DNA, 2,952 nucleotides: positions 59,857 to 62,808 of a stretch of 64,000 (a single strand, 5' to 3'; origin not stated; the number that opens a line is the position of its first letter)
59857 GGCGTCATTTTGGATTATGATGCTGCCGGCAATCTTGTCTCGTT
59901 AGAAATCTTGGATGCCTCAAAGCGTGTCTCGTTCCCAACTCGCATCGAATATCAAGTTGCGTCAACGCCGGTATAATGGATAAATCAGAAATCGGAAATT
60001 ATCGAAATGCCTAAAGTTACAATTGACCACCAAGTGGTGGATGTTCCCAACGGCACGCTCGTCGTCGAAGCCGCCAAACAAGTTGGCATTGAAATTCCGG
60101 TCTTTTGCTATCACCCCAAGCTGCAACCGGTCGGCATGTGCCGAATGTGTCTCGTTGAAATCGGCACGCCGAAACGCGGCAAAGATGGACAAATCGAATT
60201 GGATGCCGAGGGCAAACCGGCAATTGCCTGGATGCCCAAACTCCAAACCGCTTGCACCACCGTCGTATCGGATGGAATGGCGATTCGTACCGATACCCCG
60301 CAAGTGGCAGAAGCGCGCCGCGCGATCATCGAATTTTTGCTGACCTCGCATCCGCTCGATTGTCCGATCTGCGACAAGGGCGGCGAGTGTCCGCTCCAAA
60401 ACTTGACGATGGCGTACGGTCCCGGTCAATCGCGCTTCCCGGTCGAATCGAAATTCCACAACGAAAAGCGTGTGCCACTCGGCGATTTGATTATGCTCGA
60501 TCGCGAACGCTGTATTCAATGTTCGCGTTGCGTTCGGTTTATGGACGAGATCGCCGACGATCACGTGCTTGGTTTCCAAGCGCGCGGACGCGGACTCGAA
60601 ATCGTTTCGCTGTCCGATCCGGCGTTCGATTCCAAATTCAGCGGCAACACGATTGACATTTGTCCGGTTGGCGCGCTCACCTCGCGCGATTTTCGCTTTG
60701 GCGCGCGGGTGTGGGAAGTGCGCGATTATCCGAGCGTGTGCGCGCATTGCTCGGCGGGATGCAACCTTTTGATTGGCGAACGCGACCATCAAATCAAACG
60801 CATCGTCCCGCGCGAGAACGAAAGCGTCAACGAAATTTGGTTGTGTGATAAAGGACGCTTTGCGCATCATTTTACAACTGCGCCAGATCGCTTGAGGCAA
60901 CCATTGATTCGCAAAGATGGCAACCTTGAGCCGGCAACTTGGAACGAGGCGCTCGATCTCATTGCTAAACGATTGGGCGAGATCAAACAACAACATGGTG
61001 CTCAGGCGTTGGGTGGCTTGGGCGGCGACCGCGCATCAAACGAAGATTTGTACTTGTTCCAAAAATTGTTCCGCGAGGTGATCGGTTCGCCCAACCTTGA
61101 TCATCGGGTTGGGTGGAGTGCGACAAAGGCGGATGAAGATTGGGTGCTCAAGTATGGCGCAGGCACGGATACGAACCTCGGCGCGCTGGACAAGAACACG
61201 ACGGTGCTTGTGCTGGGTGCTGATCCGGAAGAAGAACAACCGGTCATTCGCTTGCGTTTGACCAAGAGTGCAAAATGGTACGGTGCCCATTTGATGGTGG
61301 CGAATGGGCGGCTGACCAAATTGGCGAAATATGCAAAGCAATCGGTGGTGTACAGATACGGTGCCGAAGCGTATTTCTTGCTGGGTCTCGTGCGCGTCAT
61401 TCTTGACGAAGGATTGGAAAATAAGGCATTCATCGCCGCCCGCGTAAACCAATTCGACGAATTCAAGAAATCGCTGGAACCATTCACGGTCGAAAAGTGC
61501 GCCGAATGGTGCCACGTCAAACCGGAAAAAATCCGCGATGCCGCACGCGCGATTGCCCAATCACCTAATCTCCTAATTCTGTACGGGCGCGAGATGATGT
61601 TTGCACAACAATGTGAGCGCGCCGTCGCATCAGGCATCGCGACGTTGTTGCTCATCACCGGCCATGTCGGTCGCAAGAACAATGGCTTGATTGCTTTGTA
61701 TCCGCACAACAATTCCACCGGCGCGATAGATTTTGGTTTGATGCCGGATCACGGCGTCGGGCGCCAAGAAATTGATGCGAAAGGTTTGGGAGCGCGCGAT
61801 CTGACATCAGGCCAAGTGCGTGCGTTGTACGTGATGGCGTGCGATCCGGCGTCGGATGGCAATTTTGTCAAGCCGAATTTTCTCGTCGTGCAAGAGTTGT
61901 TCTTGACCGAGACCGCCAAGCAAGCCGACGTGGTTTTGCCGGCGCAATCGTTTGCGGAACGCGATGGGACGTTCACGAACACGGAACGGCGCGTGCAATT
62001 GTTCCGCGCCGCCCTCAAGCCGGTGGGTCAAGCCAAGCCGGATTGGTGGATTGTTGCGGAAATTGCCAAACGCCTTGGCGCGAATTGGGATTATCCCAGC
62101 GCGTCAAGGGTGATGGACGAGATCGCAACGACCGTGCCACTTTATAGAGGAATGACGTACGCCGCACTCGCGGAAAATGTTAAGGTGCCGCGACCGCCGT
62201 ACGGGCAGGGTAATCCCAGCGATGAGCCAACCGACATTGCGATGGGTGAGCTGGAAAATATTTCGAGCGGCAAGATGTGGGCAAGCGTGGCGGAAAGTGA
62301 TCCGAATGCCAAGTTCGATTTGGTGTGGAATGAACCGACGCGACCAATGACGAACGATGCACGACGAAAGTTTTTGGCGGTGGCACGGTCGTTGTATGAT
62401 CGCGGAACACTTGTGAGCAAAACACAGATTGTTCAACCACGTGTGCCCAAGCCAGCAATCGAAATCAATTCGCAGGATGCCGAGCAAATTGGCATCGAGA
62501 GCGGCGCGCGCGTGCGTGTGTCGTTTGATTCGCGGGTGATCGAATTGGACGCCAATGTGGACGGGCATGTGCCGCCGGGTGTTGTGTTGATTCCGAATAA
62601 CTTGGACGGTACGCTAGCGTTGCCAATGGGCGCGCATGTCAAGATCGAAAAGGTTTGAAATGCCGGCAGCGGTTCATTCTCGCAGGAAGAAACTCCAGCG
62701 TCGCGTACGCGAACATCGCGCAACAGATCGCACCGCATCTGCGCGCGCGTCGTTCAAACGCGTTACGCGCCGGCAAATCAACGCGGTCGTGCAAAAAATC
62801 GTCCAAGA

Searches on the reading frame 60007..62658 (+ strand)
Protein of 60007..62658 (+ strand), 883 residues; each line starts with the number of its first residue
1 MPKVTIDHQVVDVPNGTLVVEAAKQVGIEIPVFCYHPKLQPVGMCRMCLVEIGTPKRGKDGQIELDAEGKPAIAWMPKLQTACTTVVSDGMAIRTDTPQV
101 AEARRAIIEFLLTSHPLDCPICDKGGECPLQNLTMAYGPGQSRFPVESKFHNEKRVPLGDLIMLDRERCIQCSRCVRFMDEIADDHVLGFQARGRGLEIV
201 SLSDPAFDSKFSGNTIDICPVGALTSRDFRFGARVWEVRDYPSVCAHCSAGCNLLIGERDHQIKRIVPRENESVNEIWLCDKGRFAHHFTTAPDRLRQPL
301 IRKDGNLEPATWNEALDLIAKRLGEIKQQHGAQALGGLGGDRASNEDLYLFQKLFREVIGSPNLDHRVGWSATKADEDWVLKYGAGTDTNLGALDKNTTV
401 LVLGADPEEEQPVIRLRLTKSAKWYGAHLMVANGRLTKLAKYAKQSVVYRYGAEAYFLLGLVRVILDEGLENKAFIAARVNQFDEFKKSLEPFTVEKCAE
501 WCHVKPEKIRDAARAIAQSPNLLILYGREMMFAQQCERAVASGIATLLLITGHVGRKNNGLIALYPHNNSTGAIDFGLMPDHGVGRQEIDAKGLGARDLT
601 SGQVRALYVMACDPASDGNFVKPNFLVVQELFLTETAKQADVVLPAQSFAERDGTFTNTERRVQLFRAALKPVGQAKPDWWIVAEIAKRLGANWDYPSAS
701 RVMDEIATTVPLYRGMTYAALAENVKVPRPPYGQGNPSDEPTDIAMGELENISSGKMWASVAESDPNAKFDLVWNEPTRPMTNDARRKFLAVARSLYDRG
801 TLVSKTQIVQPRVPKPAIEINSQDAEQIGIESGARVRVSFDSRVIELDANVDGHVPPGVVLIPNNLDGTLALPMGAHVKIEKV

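Call 89: search_protein_families(library=pfam, proteins=[window:60007-62658:+], max_evalue=0.001)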
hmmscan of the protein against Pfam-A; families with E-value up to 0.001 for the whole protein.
window:60007-62658:+ (883 aa): 8 families
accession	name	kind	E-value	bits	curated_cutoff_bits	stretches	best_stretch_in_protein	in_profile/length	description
PF00384.28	Molybdopterin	-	8.4e-54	183.4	24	1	295-689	1-353/353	Molybdopterin oxidoreductase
PF22117.2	Fer4_Nqo3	-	6.7e-25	87.5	27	1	159-225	1-67/67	NADH-quinone oxidoreductase subunit 3, ferredoxin-like domain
PF10588.14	NADH-G_4Fe-4S_3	-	1.2e-16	60.4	27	1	104-143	1-40/40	NADH-ubiquinone oxidoreductase-G iron-sulfur binding region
PF04879.21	Molybdop_Fe4S4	-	1.7e-12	47.6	22.7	1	241-289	4-52/55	Molybdopterin oxidoreductase Fe4S4 domain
PF13510.11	Fer2_4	-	2e-12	47.4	22.8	1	4-97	6-81/82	2Fe-2S iron-sulfur cluster binding domain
PF22151.2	Fer4_NDSU1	-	1.6e-10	40.8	23.8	1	247-287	10-50/51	NADH-ubiquinone oxidoreductase NDSU1/NuoG-like, 4Fe-4S domain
PF01568.27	Molydop_binding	-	3.2e-08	34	26.8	1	810-865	23-79/110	Molydopterin dinucleotide binding domain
PF00111.32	Fer2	-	2.9e-07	30.8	21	1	9-87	8-76/77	2Fe-2S iron-sulfur cluster binding domain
